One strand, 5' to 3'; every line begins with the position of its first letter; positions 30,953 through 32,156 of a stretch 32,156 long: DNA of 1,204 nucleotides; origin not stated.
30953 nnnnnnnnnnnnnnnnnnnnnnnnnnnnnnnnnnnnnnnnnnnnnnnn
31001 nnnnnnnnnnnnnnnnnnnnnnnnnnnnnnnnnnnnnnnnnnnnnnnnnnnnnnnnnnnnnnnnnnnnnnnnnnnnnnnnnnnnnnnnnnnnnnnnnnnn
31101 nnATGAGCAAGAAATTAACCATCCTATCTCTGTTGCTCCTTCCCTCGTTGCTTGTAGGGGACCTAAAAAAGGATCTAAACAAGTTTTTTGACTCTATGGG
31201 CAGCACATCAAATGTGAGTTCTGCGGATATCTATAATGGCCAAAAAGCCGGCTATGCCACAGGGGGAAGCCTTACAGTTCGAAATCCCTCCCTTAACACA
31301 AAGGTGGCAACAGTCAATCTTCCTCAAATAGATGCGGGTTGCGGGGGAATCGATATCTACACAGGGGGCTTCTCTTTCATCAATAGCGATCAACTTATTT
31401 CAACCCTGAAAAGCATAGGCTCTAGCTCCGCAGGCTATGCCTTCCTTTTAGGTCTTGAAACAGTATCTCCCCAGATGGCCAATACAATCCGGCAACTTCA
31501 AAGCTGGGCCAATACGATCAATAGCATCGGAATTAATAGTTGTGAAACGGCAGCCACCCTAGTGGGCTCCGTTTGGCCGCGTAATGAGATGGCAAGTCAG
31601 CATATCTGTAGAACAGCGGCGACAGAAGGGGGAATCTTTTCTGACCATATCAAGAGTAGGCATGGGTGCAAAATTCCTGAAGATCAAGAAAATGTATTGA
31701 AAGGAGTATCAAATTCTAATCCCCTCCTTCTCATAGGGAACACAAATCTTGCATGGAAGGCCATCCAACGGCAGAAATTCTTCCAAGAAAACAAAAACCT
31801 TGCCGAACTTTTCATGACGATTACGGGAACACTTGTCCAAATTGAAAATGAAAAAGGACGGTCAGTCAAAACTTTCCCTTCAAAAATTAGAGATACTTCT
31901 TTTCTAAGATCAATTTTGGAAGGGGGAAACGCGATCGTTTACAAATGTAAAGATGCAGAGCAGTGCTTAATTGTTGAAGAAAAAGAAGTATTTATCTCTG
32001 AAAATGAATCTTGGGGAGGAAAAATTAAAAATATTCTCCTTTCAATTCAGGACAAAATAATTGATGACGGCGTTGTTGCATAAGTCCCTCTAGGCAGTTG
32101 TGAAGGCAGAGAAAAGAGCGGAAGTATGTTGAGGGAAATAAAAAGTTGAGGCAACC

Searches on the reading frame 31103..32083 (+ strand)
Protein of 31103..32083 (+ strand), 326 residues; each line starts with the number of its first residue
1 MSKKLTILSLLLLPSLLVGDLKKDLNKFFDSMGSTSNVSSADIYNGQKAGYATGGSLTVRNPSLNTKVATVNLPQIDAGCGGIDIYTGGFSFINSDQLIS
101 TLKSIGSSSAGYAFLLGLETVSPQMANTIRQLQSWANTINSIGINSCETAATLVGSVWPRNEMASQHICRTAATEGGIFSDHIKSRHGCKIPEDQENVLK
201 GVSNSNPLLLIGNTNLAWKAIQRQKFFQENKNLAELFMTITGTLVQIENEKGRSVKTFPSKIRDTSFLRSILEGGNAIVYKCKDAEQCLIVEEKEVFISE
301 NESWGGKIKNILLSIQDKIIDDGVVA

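Call 16: find_encoding_contigs(protein=window:31103-32080:+, flank=10000, max_places=10)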
Protein seq(326 aa) (326 aa): no gene with exactly this product is on record in the collection.

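Call 34: find_encoding_contigs(protein=P0005, flank=10000, max_places=10)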
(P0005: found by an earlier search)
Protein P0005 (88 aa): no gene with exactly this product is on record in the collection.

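Call 39: find_encoding_contigs(protein=P0009, flank=10000, max_places=6)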
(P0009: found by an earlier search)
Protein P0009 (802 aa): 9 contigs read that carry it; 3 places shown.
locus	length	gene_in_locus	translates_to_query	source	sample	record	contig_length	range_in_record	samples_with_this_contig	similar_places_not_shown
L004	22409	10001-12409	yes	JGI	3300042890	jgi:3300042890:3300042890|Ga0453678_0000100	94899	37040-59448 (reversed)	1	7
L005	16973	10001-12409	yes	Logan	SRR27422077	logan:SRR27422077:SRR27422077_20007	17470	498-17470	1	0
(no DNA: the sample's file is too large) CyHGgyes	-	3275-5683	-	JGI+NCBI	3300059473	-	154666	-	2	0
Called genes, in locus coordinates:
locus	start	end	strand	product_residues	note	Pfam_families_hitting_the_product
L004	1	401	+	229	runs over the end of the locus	PF00119:ATP-synt_A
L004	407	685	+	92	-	PF00137:ATP-synt_C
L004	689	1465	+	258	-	PF00430:ATP-synt_B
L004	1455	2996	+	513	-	PF02874:ATP-synt_ab_N (weak), PF00006:ATP-synt_ab, PF00306:ATP-synt_ab_C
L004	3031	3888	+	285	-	PF00231:ATP-synt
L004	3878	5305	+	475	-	PF02321:OEP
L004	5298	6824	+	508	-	PF13115:YtkA, PF25919:BSH_CusB, PF25973:BSH_CzcB, PF25869:3HB_CusB (weak), PF25954:Beta-barrel_RND_2, PF25975:CzcB_C, PF25989:YknX_C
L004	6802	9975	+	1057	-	PF00873:ACR_tran, PF03176:MMPL (weak)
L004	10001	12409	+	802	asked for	PF09364:XFP_N, PF03894:XFP, PF09363:XFP_C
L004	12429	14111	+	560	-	PF00343:Phosphorylase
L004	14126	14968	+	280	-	PF03477:ATP-cone, PF04471:Mrr_cat (faint), PF22357:AF1548-like_C (weak)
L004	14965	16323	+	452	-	PF00753:Lactamase_B, PF23023:Anti-Pycsar_Apyc1 (weak), PF12706:Lactamase_B_2 (weak), PF16661:Lactamase_B_6, PF10996:Beta-Casp, PF07521:RMMBL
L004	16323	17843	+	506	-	PF02885:Glycos_trans_3N, PF00591:Glycos_transf_3, PF07831:PYNP_C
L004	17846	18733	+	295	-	PF13793:Pribosyltran_N, PF00156:Pribosyltran, PF14572:Pribosyl_synth (weak)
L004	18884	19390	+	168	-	PF02469:Fasciclin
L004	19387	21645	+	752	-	PF19335:HMBD, PF00122:E1-E2_ATPase, PF00702:Hydrolase, PF08282:Hydrolase_3 (faint)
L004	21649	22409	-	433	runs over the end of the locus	PF10091:Glycoamylase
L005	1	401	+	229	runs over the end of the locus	PF00119:ATP-synt_A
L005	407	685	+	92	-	PF00137:ATP-synt_C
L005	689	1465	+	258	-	PF00430:ATP-synt_B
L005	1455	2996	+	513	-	PF02874:ATP-synt_ab_N (weak), PF00006:ATP-synt_ab, PF00306:ATP-synt_ab_C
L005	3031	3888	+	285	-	PF00231:ATP-synt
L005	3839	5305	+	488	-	PF02321:OEP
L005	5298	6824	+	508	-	PF13115:YtkA, PF25919:BSH_CusB, PF25973:BSH_CzcB, PF25869:3HB_CusB (weak), PF25954:Beta-barrel_RND_2, PF25975:CzcB_C, PF25989:YknX_C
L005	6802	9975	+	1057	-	PF00873:ACR_tran, PF03176:MMPL (weak)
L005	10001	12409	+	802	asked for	PF09364:XFP_N, PF03894:XFP, PF09363:XFP_C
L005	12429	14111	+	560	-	PF00343:Phosphorylase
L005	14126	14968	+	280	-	PF03477:ATP-cone, PF04471:Mrr_cat (faint), PF22357:AF1548-like_C (weak)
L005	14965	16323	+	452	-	PF00753:Lactamase_B, PF23023:Anti-Pycsar_Apyc1 (weak), PF12706:Lactamase_B_2 (weak), PF16661:Lactamase_B_6, PF10996:Beta-Casp, PF07521:RMMBL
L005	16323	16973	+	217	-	?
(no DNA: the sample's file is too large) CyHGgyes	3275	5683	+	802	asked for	PF09364:XFP_N, PF03894:XFP, PF09363:XFP_C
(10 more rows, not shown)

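Call 49: search_protein_families(library=pfam, proteins=[window:31103-32083:+, L004:14126-14965:+], max_evalue=0.001)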
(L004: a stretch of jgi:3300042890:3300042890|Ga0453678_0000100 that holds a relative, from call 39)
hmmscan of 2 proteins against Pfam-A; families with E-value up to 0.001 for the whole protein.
window:31103-32083:+ (326 aa): 1 family
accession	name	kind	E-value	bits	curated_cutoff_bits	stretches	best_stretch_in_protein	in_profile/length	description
PF06122.16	TraH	-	4.2e-85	286.7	25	1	25-322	1-303/358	Conjugative relaxosome accessory transposon protein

L004:14126-14965:+ (280 aa): 3 families
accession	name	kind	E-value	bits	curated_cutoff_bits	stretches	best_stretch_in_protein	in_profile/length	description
PF03477.21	ATP-cone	-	7e-09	36.5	25.8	1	1-66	1-73/88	ATP cone domain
PF22357.2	AF1548-like_C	-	2.5e-06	27.9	23.9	1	218-270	1-53/56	AF1548-like, C-terminal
PF04471.18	Mrr_cat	-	6.8e-06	26.6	21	1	84-189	6-96/115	Restriction endonuclease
